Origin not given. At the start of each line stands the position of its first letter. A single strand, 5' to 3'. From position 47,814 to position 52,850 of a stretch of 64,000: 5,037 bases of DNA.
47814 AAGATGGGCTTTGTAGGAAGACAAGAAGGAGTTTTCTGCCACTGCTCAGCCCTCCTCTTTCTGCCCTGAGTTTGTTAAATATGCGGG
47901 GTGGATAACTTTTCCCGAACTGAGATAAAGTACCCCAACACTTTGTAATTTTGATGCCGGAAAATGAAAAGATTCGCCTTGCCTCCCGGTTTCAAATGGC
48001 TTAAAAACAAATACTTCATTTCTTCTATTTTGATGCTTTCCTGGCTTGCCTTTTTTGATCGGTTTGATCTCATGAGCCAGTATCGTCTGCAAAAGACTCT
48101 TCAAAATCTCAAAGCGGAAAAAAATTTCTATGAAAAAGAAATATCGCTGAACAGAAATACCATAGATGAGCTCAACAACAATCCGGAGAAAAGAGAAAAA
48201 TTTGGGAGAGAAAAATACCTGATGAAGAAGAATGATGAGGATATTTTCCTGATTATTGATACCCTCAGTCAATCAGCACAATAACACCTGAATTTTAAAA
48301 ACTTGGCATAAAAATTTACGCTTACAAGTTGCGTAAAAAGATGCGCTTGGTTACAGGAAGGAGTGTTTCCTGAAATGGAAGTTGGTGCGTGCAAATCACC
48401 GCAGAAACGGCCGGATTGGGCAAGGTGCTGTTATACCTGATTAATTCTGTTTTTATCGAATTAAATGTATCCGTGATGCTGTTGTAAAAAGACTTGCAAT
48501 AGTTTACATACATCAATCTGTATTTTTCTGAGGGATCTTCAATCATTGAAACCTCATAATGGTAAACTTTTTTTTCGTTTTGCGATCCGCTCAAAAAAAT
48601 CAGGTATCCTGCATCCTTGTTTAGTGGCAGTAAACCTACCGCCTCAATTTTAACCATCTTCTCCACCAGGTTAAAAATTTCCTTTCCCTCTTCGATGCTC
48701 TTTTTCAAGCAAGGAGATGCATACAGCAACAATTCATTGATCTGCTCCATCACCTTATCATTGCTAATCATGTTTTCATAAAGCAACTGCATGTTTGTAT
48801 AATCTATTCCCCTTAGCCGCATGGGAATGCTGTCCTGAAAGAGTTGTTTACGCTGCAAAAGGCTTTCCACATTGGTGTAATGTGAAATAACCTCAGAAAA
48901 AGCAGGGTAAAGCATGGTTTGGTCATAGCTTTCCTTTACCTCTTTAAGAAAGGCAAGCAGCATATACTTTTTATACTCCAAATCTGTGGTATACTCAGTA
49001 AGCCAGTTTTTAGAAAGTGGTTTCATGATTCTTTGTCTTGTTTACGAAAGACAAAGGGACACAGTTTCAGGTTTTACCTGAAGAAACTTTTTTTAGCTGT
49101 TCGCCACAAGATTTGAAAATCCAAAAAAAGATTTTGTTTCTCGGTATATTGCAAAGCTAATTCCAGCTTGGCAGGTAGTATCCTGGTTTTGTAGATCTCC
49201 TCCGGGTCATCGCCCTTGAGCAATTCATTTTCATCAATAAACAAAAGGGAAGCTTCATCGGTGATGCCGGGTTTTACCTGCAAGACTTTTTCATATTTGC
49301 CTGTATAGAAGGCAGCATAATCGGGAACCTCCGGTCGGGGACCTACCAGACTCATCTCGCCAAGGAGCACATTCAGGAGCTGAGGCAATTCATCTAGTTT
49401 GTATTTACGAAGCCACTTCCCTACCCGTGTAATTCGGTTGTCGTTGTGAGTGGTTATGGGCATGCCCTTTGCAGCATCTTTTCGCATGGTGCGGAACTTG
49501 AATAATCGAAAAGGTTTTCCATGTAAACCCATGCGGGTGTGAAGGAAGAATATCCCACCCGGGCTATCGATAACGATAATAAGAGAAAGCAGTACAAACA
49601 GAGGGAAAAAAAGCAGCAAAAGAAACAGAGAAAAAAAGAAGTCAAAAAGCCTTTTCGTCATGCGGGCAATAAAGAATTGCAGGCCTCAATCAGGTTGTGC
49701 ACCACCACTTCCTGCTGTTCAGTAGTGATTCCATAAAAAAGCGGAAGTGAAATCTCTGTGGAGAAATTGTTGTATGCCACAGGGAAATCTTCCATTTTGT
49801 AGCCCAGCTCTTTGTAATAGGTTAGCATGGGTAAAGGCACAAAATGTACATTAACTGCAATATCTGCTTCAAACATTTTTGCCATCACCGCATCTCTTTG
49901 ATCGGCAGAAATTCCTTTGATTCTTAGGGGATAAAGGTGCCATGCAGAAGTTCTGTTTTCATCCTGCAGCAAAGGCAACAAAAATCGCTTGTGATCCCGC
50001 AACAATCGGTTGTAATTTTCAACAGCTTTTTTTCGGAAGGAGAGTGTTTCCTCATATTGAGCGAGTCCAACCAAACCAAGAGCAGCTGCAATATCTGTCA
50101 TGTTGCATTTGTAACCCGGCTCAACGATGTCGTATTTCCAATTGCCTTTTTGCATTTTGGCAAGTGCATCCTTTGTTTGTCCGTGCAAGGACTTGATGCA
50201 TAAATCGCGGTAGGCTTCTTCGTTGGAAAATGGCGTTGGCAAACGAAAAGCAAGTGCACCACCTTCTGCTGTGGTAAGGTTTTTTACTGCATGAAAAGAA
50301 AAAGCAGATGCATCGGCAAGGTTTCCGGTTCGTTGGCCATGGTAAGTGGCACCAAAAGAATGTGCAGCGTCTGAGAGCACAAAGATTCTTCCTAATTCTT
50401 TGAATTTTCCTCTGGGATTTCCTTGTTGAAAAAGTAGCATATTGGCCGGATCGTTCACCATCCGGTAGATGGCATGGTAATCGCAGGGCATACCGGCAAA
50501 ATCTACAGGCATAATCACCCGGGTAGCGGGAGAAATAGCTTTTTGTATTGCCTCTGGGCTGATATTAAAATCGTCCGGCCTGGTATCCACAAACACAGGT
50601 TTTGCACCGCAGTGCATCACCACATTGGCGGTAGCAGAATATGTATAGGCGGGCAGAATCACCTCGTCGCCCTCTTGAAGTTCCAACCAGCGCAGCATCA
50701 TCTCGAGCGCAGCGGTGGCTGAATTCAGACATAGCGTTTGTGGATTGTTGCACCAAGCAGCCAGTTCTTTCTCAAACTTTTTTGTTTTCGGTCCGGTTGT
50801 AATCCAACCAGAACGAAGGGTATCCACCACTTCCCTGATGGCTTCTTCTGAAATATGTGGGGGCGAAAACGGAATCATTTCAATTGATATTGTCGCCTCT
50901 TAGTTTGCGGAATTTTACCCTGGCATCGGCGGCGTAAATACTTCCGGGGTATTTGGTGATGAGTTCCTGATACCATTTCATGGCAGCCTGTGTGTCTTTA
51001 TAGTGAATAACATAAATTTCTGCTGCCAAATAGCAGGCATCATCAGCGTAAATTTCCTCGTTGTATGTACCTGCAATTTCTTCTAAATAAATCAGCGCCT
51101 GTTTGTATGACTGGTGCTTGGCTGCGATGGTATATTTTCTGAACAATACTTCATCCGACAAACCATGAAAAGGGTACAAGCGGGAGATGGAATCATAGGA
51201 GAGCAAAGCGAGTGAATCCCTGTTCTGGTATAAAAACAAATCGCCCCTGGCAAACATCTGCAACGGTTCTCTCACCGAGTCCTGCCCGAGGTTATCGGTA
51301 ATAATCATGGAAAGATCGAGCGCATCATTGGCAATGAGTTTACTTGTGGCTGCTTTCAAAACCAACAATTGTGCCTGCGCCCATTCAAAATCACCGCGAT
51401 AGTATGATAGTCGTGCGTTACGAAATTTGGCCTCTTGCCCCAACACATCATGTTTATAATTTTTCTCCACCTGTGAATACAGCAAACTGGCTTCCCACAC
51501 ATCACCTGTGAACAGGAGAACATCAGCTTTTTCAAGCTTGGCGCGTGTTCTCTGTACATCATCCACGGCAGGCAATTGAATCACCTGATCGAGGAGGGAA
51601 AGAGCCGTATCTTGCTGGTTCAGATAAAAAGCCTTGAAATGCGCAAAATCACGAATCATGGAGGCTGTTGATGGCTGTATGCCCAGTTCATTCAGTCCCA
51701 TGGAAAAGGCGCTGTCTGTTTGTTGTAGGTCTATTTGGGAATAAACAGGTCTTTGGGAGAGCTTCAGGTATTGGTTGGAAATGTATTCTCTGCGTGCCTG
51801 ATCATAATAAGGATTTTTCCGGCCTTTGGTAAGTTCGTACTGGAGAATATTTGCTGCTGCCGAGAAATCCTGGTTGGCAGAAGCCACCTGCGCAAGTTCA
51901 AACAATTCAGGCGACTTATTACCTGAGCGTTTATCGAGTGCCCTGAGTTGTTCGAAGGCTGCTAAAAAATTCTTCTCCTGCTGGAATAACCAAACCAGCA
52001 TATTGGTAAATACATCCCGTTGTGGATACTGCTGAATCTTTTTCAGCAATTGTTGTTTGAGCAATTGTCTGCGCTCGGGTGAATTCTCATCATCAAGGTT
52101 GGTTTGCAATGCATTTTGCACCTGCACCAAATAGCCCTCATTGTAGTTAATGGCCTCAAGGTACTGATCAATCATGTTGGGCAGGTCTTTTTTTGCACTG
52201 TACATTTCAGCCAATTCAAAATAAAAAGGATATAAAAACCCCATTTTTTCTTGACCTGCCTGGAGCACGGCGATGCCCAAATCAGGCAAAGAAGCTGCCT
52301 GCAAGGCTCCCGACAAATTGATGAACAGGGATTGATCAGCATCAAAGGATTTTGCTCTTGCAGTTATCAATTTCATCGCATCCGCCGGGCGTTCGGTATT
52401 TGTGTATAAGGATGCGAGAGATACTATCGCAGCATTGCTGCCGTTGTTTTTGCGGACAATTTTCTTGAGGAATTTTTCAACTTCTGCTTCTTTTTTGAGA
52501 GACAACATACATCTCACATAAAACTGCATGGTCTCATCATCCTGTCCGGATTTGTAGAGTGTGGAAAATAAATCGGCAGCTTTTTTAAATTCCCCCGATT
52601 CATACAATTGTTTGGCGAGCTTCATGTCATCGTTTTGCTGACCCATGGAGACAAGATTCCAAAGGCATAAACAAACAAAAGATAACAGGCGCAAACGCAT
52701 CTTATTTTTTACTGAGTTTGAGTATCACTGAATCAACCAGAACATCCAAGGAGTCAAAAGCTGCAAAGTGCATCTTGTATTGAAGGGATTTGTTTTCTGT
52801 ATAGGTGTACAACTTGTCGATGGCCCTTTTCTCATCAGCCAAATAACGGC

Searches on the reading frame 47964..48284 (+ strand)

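Call 69: search_protein_families(library=pfam, proteins=[window:47964-48284:+], max_evalue=0.001)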
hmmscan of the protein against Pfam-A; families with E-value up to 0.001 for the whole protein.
window:47964-48284:+ (106 aa): 1 family
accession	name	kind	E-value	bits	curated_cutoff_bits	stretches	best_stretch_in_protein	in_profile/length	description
PF25541.1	TBCA_PH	-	0.00034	20.8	27.8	1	42-89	24-71/139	PH domain-containing proteins, TBCA domain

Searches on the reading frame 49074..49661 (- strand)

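Call 47: search_protein_families(library=ncbifam, proteins=[window:49074-49661:-], max_evalue=1e-10)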
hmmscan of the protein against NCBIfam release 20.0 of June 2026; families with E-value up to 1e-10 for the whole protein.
window:49074-49661:- (195 aa): 10 families
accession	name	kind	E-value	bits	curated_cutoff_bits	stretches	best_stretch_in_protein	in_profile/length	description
TIGR03025.1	EPS_sugtrans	subfamily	9.9e-64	216.2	295.55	1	2-194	257-440/445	exopolysaccharide biosynthesis polyprenyl glycosylphosphotransferase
TIGR03023.1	WcaJ_sugtrans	equivalog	3.1e-54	185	410.75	1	2-193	262-447/453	undecaprenyl-phosphate glucose phosphotransferase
TIGR03013.1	EpsB_2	subfamily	2.4e-45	155.4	393.35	1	2-190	254-434/443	TIGR03013 family XrtA/PEP-CTERM system glycosyltransferase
NF052601.1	undeca_RfbP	equivalog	1.4e-41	142.4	330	2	72-189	130-232/244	undecaprenyl-phosphate galactose phosphotransferase family protein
TIGR03022.1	WbaP_sugtrans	subfamily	3.5e-41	141.9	403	2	72-134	344-406/456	undecaprenyl-phosphate galactose phosphotransferase WbaP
NF041877.1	EPS_EpsZ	equivalog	7e-34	117.2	800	1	3-134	266-409/459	exopolysaccharide biosynthesis polyisoprenyl-phosphate hexose-1-phosphate transferase EpsZ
NF007518.0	PRK10124.1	equivalog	4.4e-33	114.7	684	1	2-193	273-458/464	undecaprenyl-phosphate glucose phosphotransferase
NF050817.1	PolSacchBiosHfsE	equivalog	1.6e-31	109.5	750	1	2-187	271-454/467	polysaccharide biosynthesis protein HfsE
NF045514.1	glycotran_HepC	equivalog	2.6e-30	105.4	140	1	2-110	116-211/220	heterocyst development glycosyltransferase HepC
NF011751.0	PRK15204.1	equivalog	1.7e-23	83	907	1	2-135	279-427/476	undecaprenyl-phosphate galactose phosphotransferase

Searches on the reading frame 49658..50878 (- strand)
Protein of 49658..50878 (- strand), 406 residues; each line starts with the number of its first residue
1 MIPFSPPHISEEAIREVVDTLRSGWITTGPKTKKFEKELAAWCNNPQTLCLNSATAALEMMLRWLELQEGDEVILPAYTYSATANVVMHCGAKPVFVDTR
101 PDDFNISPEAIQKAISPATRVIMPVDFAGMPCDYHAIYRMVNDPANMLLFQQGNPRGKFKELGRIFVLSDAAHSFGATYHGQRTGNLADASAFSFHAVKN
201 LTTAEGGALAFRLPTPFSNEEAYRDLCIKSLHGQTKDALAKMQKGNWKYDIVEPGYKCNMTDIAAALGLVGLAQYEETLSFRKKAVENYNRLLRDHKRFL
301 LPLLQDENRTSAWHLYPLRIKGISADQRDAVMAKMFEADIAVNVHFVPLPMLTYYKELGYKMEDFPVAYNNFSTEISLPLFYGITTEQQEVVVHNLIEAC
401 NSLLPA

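Call 47: search_protein_families(library=ncbifam, proteins=[window:49658-50878:-], max_evalue=1e-10)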
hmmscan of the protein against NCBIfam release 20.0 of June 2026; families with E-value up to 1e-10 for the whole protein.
window:49658-50878:- (406 aa): 8 families
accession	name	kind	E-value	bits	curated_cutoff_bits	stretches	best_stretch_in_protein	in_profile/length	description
TIGR03588.1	PseC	equivalog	5e-92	308.7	423.5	2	165-399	150-379/380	UDP-4-amino-4,6-dideoxy-N-acetyl-beta-L-altrosamine transaminase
NF008658.2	PRK11658.1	equivalog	4.3e-75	252.7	631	1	2-398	5-375/379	UDP-4-amino-4-deoxy-L-arabinose aminotransferase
NF008687.0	PRK11706.1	equivalog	4.4e-62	210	375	2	1-142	1-143/375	dTDP-4-amino-4,6-dideoxygalactose transaminase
TIGR02379.1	ECA_wecE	subfamily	3.1e-49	167.7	434.85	1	1-399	1-374/376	dTDP-4-amino-4,6-dideoxy-D-glucose transaminase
TIGR04181.1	NHT_00031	hypoth_equivalog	1.9e-48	165.1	420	1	2-379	1-357/359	LegC family aminotransferase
NF011936.0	PRK15407.1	equivalog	8.1e-35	120.4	423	1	3-398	38-434/440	lipopolysaccharide biosynthesis protein RfbH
TIGR04427.1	PLP_DesI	equivalog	8.6e-32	110.7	650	1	20-333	41-317/390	dTDP-4-dehydro-6-deoxyglucose aminotransferase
NF005817.0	PRK07683.1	equivalog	1.7e-14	53.4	575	1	45-123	89-166/387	aminotransferase A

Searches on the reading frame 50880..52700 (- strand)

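Call 47: search_protein_families(library=ncbifam, proteins=[window:50880-52700:-], max_evalue=1e-10)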
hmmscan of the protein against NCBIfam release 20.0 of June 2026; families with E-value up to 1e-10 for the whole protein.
window:50880-52700:- (606 aa): 0 families

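Call 69: search_protein_families(library=pfam, proteins=[window:50880-52700:-], max_evalue=0.001)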
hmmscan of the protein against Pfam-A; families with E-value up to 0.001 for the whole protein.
window:50880-52700:- (606 aa): 2 families
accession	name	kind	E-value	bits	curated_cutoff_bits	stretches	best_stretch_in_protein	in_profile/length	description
PF14559.12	TPR_19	-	2.3e-08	34.7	25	0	32-90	1-59/68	Tetratricopeptide repeat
PF13428.12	TPR_14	-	1e-05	26.1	23.5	0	560-591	8-38/44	Tetratricopeptide repeat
